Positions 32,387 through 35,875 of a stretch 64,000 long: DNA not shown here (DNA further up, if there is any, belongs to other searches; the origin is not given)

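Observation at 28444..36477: Five-gene envelope operon with a heterodimeric ABC exporter, a 1062-aa FN3-repeat surface protein and an RlpA-like DPBB protein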

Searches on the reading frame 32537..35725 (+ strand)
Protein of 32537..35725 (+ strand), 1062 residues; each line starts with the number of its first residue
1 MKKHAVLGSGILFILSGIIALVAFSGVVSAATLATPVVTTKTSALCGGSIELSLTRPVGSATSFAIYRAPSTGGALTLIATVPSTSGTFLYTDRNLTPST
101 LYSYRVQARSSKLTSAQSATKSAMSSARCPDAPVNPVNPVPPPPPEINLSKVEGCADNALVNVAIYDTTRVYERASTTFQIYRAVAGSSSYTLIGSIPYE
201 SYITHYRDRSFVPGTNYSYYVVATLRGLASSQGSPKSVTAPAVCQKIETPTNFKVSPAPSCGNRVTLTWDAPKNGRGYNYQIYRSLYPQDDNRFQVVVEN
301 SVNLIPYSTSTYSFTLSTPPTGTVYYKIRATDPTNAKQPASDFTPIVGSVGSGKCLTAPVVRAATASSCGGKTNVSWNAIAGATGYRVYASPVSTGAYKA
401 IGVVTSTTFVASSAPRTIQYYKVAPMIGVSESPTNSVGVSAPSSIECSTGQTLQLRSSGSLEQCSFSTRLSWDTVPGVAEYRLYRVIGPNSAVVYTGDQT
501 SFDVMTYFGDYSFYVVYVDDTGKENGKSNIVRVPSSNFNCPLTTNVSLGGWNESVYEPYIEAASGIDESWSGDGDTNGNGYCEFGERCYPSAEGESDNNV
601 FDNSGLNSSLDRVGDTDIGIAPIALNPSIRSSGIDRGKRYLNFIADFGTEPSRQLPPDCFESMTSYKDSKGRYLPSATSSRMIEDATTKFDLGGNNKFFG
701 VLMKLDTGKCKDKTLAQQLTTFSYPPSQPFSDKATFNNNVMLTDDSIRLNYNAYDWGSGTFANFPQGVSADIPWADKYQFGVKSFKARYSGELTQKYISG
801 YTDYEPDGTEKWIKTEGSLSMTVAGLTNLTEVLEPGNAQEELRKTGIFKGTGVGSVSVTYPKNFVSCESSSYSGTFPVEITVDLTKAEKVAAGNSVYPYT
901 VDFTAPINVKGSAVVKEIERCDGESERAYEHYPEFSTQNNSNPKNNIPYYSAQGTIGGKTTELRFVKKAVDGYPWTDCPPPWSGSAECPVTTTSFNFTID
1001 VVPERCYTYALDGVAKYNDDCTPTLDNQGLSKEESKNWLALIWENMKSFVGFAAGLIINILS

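Call 3: search_protein_families(library=pfam, proteins=[window:32537-35725:+], max_evalue=0.01)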
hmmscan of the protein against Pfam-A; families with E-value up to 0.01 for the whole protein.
window:32537-35725:+ (1062 aa): 1 family
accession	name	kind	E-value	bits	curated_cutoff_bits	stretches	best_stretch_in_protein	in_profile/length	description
PF00041.27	fn3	-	3.8e-05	24.2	25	1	49-118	15-81/84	Fibronectin type III domain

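Call 4: search_protein_families(library=ncbifam, proteins=[window:32537-35725:+], max_evalue=0.01)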
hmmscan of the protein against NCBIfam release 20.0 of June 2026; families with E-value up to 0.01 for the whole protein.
window:32537-35725:+ (1062 aa): 0 families

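Call 8: find_homologous_proteins(query=window:32537-35725:+, max_evalue=0.001)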
Query window:32537-35725:+ (1062 aa): 22 proteins with E <= 0.001 among 8000 candidates.
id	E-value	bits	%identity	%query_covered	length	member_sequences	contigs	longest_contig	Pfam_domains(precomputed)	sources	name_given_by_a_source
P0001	0.0e+0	1734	100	73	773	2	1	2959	PF00041.28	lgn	-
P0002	4.0e-31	126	27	40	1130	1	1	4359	PF16655.13,PF16383.11,PF25059.2,PF23376.2,PF25832.1,PF25788.3,PF21910.3,PF19433.6,PF16656.12,PF16893.12,PF25833.1,PF00041.28,PF10179.16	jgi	-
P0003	5.9e-26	109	26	44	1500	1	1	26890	PF16383.11,PF01108.24,PF25059.2,PF25832.1,PF24421.2,PF24489.2,PF25833.1,PF18611.8,PF21910.3,PF00041.28,PF16656.12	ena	-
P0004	8.1e-24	102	24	44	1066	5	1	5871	PF16655.13,PF16383.11,PF25832.1,PF25788.3,PF25833.1,PF01520.24,PF21910.3,PF00041.28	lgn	-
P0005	6.3e-21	93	25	49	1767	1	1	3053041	PF16655.13,PF25059.2,PF23376.2,PF25788.3,PF24489.2,PF25833.1,PF25814.2,PF08309.18,PF00041.28,PF10179.16,PF16656.12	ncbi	ncbi:MAG: fibronectin type III domain-containing protein [Armatimonadota bacterium]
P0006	5.1e-16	76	29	40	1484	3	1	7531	PF16655.13,PF00112.30,PF01108.24,PF18560.8,PF25788.3,PF24489.2,PF21910.3,PF16794.12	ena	-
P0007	1.1e-15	75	22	40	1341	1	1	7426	PF25832.1,PF25788.3,PF25833.1,PF01520.24,PF21910.3,PF00041.28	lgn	-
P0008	1.4e-12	65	26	26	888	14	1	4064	PF25833.1,PF21910.3,PF00041.28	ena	-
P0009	3.7e-12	64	24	43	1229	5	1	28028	PF25832.1,PF25833.1,PF21910.3,PF00041.28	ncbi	-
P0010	5.6e-11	60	25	39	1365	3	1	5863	PF25832.1,PF01832.26,PF25833.1,PF01520.24,PF21910.3,PF00041.28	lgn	-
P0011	1.1e-9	55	28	32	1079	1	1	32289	PF01108.24,PF25832.1,PF25833.1,PF21910.3,PF00041.28,PF16656.12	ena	-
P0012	2.4e-8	51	24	29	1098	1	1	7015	PF25832.1,PF21910.3,PF00041.28,PF17936.8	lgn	-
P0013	7.5e-8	49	23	35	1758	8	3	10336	PF25833.1,PF21910.3,PF00041.28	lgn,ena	-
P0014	1.3e-7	49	26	37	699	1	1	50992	PF25832.1,PF12671.14,PF25833.1,PF21910.3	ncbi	-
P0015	6.8e-7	46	31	23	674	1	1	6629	PF16383.11,PF21910.3,PF00041.28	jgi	-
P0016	2.9e-6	44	24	43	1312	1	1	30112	PF01108.24,PF25832.1,PF25788.3,PF24489.2,PF25833.1,PF21910.3,PF00041.28,PF16656.12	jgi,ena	-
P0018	4.7e-5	40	25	31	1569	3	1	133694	PF16383.11,PF21910.3,PF00041.28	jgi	jgi:fibronectin type 3 domain-containing protein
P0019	1.6e-4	38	24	26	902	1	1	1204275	PF02922.25,PF21605.4,PF01108.24,PF25059.2,PF25788.3,PF25833.1,PF21471.4,PF00041.28,PF16656.12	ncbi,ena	-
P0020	2.6e-4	38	28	23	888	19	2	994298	PF22148.2,PF25833.1,PF21910.3,PF00041.28,PF00082.28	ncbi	-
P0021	2.9e-4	37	26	43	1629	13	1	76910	PF25523.2,PF25832.1,PF25833.1,PF21910.3,PF00041.28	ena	-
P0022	9.6e-4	36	28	26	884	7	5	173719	PF22148.2,PF25833.1,PF00041.28,PF00082.28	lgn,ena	-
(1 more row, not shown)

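Call 13: list_cluster_members(proteins=[P0023, window:32537-35725:+, window:28444-28986:+, window:28995-30695:+, window:30700-32457:+])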
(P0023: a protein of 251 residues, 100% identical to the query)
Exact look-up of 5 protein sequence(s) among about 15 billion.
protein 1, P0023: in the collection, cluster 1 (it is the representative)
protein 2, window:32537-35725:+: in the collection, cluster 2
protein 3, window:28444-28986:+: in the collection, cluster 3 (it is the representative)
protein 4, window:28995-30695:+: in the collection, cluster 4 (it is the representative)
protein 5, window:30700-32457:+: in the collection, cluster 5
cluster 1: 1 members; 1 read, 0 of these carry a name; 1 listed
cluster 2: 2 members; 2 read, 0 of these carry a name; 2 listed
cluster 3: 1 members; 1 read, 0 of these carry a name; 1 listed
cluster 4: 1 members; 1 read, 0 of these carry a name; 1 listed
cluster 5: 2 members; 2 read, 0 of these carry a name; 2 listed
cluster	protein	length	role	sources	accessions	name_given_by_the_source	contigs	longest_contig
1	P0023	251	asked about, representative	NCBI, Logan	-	-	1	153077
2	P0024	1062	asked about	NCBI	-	-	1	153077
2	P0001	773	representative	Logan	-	-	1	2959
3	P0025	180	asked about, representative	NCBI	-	-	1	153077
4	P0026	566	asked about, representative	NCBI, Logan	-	-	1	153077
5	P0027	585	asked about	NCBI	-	-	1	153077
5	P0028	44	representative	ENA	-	-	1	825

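Call 72: find_encoding_contigs(protein=P0001, flank=5000, max_places=3)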
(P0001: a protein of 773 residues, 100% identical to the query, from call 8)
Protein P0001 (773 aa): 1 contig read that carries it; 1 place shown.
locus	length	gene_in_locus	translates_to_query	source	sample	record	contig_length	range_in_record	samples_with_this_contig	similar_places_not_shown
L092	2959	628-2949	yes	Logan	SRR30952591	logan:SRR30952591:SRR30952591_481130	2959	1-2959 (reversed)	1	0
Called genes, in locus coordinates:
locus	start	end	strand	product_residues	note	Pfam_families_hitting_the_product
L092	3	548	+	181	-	?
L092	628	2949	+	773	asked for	PF00041:fn3 (faint)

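Call 73: find_encoding_contigs(protein=P0003, flank=8000, max_places=2)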
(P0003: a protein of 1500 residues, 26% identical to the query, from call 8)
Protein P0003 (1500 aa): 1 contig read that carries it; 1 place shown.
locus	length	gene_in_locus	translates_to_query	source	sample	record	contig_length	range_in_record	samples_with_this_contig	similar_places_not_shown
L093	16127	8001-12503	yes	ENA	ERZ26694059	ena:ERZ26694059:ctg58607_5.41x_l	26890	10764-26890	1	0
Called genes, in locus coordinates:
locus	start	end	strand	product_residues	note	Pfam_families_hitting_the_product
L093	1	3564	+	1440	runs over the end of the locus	PF01108:Tissue_fac (faint), PF16383:DUF4992 (faint), PF16656:Pur_ac_phosph_N (faint), PF21910:GH85_C (faint), PF24421:Ig_J (faint), PF25059:FN3_DSCAM-DSCAML_C (faint), PF25832:Fn3_SaeA_2nd (faint), PF00041:fn3, +5 more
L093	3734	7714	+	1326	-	PF01108:Tissue_fac (faint), PF24421:Ig_J (faint), PF16656:Pur_ac_phosph_N (faint), PF21910:GH85_C (faint), PF24489:Ig_J_second (faint), PF25833:Fn3_SaeA_3rd (weak), PF00041:fn3 (weak), PF00041:fn3, +3 more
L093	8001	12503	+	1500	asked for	PF01108:Tissue_fac (faint), PF16383:DUF4992 (faint), PF16656:Pur_ac_phosph_N (faint), PF21910:GH85_C (faint), PF24421:Ig_J (faint), PF25832:Fn3_SaeA_2nd (faint), PF00041:fn3 (weak), PF00041:fn3, +4 more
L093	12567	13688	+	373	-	PF01108:Tissue_fac (faint), PF16656:Pur_ac_phosph_N (faint), PF21910:GH85_C (faint), PF24421:Ig_J (faint), PF25832:Fn3_SaeA_2nd (faint), PF25833:Fn3_SaeA_3rd (weak), PF00041:fn3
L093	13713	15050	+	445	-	PF16656:Pur_ac_phosph_N (faint), PF00041:fn3 (weak), PF21910:GH85_C (faint), PF24421:Ig_J (faint), PF24489:Ig_J_second (faint), PF25832:Fn3_SaeA_2nd (faint), PF25833:Fn3_SaeA_3rd (faint), PF00041:fn3 (weak), +2 more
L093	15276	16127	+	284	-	?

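Call 74: find_encoding_contigs(protein=P0009, flank=8000, max_places=2)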
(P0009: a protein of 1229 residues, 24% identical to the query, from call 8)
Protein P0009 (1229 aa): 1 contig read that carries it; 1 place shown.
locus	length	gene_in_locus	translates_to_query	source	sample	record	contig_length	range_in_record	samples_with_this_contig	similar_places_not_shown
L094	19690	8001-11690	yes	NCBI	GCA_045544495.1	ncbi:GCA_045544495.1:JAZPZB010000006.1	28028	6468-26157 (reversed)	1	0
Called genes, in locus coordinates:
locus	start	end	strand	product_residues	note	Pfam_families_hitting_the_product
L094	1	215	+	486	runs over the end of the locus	PF21104:Glyco_hydro_78_N, PF17389:Bac_rhamnosid6H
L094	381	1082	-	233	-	PF00037:Fer4 (weak), PF12797:Fer4_2 (weak), PF12837:Fer4_6, PF13237:Fer4_10, PF14697:Fer4_21, PF12838:Fer4_7, PF13187:Fer4_9 (weak), PF27217:AF_0155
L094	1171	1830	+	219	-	PF00027:cNMP_binding, PF13545:HTH_Crp_2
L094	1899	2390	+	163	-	-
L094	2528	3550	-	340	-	PF00704:Glyco_hydro_18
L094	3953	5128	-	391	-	PF00149:Metallophos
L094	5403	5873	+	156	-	-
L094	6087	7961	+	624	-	PF25832:Fn3_SaeA_2nd (faint), PF00041:fn3 (faint), PF21910:GH85_C (faint), PF25833:Fn3_SaeA_3rd (faint)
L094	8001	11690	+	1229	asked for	PF00041:fn3 (faint), PF21910:GH85_C (faint), PF25832:Fn3_SaeA_2nd (faint), PF25833:Fn3_SaeA_3rd (faint)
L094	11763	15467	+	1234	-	PF00041:fn3 (faint), PF21910:GH85_C (faint), PF25833:Fn3_SaeA_3rd (faint)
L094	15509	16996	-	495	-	PF13347:MFS_2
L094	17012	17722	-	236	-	PF02811:PHP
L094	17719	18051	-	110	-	PF07085:DRTGG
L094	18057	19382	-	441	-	PF00037:Fer4 (weak), PF12838:Fer4_7, PF13187:Fer4_9, PF13237:Fer4_10, PF14697:Fer4_21, PF25160:LdpA_Fe-S-bd (weak), PF02906:Fe_hyd_lg_C, PF04060:FeS, +3 more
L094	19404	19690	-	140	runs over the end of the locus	PF13581:HATPase_c_2, PF02518:HATPase_c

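Call 76: search_protein_families(library=pfam, proteins=[P0002, P0004, P0006, P0007, P0008, P0010, P0012, P0014, P0020], max_evalue=0.00001)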
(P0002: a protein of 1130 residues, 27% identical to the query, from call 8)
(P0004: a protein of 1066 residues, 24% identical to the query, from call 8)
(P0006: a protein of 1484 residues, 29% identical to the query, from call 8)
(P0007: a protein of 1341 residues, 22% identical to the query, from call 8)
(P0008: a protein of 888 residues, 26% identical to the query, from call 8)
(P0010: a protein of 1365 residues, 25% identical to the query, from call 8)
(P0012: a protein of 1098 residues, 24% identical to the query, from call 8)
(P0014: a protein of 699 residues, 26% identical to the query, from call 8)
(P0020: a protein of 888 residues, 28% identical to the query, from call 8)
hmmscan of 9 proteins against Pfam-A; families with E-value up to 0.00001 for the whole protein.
P0002 (1130 aa): 11 families
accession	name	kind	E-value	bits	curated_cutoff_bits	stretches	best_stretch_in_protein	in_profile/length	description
PF00041.27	fn3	-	1e-102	337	25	9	497-580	2-82/84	Fibronectin type III domain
PF16656.11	Pur_ac_phosph_N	-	1.4e-34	118.9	30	1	680-765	5-93/93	Purple acid Phosphatase, N-terminal domain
PF21910.2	GH85_C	-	6.1e-27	94.3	27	0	778-818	14-54/95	GH85 endohexosaminidases, C-terminal domain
PF25059.1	FN3_DSCAM-DSCAML_C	-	8.4e-24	84.2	39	0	879-950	12-84/89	DSCAM/DSCAML C-terminal Fn3-like domain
PF16655.11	PhoD_N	-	2.3e-18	66.9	30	0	964-1022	26-81/90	PhoD-like phosphatase, N-terminal domain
PF25788.1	Ig_Rha78A_N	-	4.2e-18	66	27.4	0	965-1034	19-98/105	Rha78A-like, N-terminal immunoglobulin domain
PF16383.10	DUF4992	-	1.9e-11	44.4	29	0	938-982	39-82/183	Domain of unknown function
PF19433.5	NDNF_C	-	4.9e-08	33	26.5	0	847-899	43-95/175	Neuron-derived Neurotrophic Factor C-terminal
PF16893.11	fn3_2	-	1.8e-06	28.5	27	0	589-663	3-79/89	Fibronectin type III domain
PF23376.1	Fn3_VIN3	-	2.4e-06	28.5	33.9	0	541-572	54-85/99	VIN3-like, fibronectin type-III domain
PF10179.15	NDNF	-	9e-06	26.2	27.3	0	256-290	77-111/127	Neuron-derived neurotrophic factor, first Fn(III) domain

P0004 (1066 aa): 6 families
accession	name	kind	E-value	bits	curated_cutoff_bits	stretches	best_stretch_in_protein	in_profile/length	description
PF01520.23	Amidase_3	-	8.6e-29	101.2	27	1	205-408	1-172/174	N-acetylmuramoyl-L-alanine amidase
PF00041.27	fn3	-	3.9e-26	91.5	25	2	428-504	8-80/84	Fibronectin type III domain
PF16383.10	DUF4992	-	4.5e-14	53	29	0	966-1007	37-81/183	Domain of unknown function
PF21910.2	GH85_C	-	5.1e-14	52.9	27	0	702-749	11-55/95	GH85 endohexosaminidases, C-terminal domain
PF25788.1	Ig_Rha78A_N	-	8.3e-13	49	27.4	0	888-960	10-89/105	Rha78A-like, N-terminal immunoglobulin domain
PF16655.11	PhoD_N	-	9.8e-07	29.7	30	0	463-498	49-78/90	PhoD-like phosphatase, N-terminal domain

P0006 (1484 aa): 8 families
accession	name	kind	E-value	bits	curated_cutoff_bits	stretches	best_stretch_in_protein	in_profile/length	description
PF18560.7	Lectin_like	-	5.7e-23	82.3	27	1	360-517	2-156/156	Lectin like domain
PF00112.29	Peptidase_C1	-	4.6e-18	66.6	20.7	1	96-336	1-205/220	Papain family cysteine protease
PF21910.2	GH85_C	-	6.5e-16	59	27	0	1409-1465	20-80/95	GH85 endohexosaminidases, C-terminal domain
PF25788.1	Ig_Rha78A_N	-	6.2e-14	52.6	27.4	0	1074-1106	66-98/105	Rha78A-like, N-terminal immunoglobulin domain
PF24489.1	Ig_J_second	-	1.1e-09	38.7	27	0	1048-1104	28-89/105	Tip attachment protein J second Ig-like domain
PF01108.23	Tissue_fac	-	1.2e-08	35.2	27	0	928-1004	17-101/107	Tissue factor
PF16655.11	PhoD_N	-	1.1e-06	29.5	30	0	1419-1470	36-87/90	PhoD-like phosphatase, N-terminal domain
PF16794.11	fn3_4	-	3e-06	27.6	27.1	0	1355-1381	76-102/103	Fibronectin-III type domain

P0007 (1341 aa): 4 families
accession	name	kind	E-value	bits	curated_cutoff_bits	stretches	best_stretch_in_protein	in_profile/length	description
PF01520.23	Amidase_3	-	4.5e-34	118.4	27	1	293-485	1-173/174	N-acetylmuramoyl-L-alanine amidase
PF00041.27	fn3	-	3.4e-17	62.9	25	1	503-580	9-82/84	Fibronectin type III domain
PF25788.1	Ig_Rha78A_N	-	1.9e-10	41.4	27.4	0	967-1046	14-100/105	Rha78A-like, N-terminal immunoglobulin domain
PF21910.2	GH85_C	-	5.3e-07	30.4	27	0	586-640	5-57/95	GH85 endohexosaminidases, C-terminal domain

P0008 (888 aa): 2 families
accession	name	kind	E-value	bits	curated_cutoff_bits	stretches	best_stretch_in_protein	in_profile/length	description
PF00041.27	fn3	-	3.3e-11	43.7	25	0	704-785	3-79/84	Fibronectin type III domain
PF21910.2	GH85_C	-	1e-09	39.1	27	0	811-845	18-51/95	GH85 endohexosaminidases, C-terminal domain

P0010 (1365 aa): 5 families
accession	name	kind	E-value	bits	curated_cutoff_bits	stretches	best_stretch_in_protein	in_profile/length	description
PF01520.23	Amidase_3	-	1.4e-25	90.7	27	1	233-439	1-173/174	N-acetylmuramoyl-L-alanine amidase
PF00041.27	fn3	-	1.7e-14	54.2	25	0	633-707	2-72/84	Fibronectin type III domain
PF01832.25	Glucosaminidase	-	1.5e-10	42.2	30.2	1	1238-1364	4-120/123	Mannosyl-glycoprotein endo-beta-N-acetylglucosaminidase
PF16383.10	DUF4992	-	4.2e-08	33.6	29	0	515-597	28-106/183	Domain of unknown function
PF21910.2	GH85_C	-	1.3e-06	29.2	27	0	456-503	11-57/95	GH85 endohexosaminidases, C-terminal domain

P0012 (1098 aa): 4 families
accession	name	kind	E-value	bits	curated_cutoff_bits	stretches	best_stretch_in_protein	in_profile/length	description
PF00041.27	fn3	-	2.3e-20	73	25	1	1010-1083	2-74/84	Fibronectin type III domain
PF17936.7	Big_6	-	3.3e-15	56.5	27.6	1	654-731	2-81/83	Bacterial Ig domain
PF21910.2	GH85_C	-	2e-13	51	27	0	832-873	11-52/95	GH85 endohexosaminidases, C-terminal domain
PF16383.10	DUF4992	-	5.3e-07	30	29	0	1008-1040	50-82/183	Domain of unknown function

P0014 (699 aa): 2 families
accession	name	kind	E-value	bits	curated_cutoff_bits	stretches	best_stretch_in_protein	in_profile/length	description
PF21910.2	GH85_C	-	4e-14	53.3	27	0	356-389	19-51/95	GH85 endohexosaminidases, C-terminal domain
PF12671.13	Amidase_6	-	3.7e-07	30.8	23.2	0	43-68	25-51/163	Putative amidase domain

P0020 (888 aa): 4 families
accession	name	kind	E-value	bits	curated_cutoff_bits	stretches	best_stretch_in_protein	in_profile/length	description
PF00082.27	Peptidase_S8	-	4.8e-42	144.7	21.8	1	178-463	4-288/288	Subtilase family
PF00041.27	fn3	-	7.5e-12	45.7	25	0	707-779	4-73/84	Fibronectin type III domain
PF22148.1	Fervidolysin_NPro-like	-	1.4e-06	29.1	21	1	32-122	4-81/81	Fervidolysin N-terminal prodomain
PF21910.2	GH85_C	-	2.1e-06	28.5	27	0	718-742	19-43/95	GH85 endohexosaminidases, C-terminal domain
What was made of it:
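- Closest known: FN3-array proteins fused to peptidoglycan hydrolases or proteases. Same: Six of nine scanned combine the array with a wall-degrading or proteolytic domain: Amidase_3, Glucosaminidase, Amidase_6, Peptidase_C1 or S8 (call 76).
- Closest known: FN3-array proteins fused to peptidoglycan hydrolases or proteases. Different: P0010 also has a C-terminal Glucosaminidase domain (call 76).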
